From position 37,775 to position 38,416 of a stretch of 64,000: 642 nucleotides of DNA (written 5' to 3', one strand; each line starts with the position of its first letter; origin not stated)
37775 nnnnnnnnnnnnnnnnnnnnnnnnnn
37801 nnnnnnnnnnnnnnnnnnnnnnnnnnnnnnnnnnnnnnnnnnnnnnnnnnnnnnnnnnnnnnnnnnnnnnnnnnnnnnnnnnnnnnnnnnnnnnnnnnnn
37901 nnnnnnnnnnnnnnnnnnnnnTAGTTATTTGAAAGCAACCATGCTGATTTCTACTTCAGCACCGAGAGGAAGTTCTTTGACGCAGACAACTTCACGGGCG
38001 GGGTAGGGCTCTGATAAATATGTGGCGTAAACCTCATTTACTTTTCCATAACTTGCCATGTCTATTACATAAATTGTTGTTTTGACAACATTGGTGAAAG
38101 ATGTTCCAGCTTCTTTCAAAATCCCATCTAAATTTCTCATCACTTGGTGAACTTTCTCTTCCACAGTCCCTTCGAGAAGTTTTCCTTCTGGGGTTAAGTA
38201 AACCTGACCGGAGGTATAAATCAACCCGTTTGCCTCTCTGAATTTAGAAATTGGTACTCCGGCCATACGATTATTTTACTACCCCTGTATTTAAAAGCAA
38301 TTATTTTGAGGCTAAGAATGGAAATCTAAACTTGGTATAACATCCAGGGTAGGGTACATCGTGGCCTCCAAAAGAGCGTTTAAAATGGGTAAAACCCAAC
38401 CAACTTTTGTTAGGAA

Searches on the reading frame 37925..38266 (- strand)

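Call 74: search_protein_families(library=pfam, proteins=[window:37925-38266:-], max_evalue=0.001)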
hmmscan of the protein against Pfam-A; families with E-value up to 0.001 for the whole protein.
window:37925-38266:- (113 aa): 1 family
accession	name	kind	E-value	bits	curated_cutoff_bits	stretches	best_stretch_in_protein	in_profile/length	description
PF01042.26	Ribonuc_L-PSP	-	1.3e-30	106.3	27.3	1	11-111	16-119/121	Endoribonuclease L-PSP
